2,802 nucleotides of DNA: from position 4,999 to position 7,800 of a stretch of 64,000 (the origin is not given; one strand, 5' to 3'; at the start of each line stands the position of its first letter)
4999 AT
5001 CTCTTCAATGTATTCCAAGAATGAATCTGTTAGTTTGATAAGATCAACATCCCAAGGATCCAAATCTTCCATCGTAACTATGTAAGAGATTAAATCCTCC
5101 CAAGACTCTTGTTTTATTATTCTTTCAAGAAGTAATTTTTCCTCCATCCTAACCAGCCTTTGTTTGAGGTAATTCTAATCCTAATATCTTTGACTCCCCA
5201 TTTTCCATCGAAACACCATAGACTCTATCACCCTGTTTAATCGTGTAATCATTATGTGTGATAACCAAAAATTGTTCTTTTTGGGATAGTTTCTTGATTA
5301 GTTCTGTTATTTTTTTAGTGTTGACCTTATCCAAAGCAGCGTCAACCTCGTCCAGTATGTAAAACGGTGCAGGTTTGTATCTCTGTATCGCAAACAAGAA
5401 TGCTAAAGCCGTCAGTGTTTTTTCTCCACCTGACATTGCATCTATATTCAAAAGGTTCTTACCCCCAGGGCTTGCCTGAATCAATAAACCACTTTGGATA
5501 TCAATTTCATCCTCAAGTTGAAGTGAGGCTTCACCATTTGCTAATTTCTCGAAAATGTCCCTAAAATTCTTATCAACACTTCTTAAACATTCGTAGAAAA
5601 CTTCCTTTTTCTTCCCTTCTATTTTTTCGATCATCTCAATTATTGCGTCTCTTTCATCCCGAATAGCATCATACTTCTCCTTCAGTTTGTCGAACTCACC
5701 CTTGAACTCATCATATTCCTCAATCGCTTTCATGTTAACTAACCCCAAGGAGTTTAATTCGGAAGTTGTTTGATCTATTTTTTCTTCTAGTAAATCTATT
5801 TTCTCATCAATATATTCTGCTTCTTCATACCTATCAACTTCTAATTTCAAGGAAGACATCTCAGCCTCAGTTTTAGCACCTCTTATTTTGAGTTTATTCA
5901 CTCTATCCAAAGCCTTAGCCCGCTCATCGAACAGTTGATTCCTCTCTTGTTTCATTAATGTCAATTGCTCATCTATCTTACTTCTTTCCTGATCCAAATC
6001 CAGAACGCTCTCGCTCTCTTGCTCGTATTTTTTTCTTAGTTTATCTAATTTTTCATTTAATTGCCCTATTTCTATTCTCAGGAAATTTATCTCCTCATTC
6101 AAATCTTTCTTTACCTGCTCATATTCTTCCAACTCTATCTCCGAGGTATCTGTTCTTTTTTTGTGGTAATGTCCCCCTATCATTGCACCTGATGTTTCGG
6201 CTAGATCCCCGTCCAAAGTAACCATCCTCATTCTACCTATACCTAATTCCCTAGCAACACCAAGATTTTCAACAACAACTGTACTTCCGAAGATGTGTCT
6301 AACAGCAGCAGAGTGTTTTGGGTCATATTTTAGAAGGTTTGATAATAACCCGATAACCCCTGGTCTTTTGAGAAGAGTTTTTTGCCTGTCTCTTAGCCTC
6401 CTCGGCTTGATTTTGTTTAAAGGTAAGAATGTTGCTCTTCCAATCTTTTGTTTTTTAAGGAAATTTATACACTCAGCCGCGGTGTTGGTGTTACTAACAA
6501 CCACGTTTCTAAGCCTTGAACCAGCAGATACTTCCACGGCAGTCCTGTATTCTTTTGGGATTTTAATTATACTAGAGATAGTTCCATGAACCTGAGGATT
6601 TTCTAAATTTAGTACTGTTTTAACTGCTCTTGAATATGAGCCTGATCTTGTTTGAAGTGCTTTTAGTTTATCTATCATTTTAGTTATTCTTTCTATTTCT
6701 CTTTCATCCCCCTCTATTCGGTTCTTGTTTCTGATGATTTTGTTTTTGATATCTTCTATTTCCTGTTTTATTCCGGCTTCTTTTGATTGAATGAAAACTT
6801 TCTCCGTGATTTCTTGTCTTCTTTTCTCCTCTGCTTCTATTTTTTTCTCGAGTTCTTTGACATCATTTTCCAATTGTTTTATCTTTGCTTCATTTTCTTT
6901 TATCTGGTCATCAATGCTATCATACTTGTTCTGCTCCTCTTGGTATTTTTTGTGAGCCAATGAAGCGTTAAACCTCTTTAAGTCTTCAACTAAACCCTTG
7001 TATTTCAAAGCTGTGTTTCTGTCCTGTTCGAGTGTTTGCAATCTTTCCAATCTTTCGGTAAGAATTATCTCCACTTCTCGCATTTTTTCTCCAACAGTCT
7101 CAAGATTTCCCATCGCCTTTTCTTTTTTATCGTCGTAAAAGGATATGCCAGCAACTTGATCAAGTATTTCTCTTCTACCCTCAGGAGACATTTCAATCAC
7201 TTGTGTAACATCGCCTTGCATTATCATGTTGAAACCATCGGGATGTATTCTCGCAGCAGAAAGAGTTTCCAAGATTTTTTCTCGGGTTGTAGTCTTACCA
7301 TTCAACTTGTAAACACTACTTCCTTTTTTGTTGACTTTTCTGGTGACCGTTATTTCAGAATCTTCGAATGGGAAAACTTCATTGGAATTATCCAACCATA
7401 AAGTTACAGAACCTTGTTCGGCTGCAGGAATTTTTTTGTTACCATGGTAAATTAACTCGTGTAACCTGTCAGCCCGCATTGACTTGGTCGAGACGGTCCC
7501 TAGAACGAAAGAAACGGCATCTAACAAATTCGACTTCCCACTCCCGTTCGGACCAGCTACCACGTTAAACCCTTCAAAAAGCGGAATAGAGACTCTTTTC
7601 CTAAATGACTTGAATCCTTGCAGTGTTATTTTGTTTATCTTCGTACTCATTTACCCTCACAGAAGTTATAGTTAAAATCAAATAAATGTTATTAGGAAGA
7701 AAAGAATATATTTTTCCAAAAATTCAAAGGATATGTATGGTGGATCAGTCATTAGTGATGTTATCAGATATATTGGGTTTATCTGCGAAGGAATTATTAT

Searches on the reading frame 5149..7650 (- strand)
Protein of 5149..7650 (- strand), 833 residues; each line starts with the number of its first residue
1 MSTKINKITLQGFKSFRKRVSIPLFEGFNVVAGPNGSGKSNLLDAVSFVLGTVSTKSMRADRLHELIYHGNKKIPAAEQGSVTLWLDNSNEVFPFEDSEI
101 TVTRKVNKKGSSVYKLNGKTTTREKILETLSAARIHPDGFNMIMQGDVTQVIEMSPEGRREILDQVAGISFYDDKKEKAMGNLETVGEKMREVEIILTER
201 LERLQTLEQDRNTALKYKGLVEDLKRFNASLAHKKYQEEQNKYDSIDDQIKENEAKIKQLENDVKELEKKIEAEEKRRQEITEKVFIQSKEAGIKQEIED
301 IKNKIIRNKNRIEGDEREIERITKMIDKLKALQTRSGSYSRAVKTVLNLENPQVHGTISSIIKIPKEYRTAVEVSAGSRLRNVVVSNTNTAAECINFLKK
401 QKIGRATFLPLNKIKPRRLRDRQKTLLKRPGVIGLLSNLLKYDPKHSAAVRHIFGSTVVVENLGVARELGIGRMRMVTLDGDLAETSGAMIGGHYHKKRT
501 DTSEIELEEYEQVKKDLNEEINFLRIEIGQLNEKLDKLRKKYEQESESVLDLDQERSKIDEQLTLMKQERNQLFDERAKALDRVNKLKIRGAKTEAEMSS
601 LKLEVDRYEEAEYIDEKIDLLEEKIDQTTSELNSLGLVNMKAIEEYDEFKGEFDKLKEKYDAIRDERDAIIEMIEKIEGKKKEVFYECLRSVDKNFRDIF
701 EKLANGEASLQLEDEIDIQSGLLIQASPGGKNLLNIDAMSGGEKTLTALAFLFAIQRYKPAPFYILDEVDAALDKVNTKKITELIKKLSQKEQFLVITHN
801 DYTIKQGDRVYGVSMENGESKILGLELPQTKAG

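Call 66: search_protein_families(library=pfam, proteins=[window:5149-7650:-], max_evalue=0.00001)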
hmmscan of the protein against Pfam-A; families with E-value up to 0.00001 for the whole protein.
window:5149-7650:- (833 aa): 5 families
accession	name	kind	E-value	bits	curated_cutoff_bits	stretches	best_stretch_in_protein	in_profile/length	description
PF02463.25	SMC_N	-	5.8e-71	238.9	40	1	5-820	2-219/220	RecF/RecN/SMC N terminal domain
PF06470.18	SMC_hinge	-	2.6e-33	115.3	22.5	1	352-469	2-115/116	SMC proteins Flexible Hinge Domain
PF13304.12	AAA_21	-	2.2e-17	64.5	27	2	652-804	203-303/304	AAA domain, putative AbiEii toxin, Type IV TA system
PF13476.12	AAA_23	-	3.8e-12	47.7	27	1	7-272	1-201/201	AAA domain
PF13175.12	AAA_15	-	6.8e-10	39.5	32.1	1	4-336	2-260/374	AAA ATPase domain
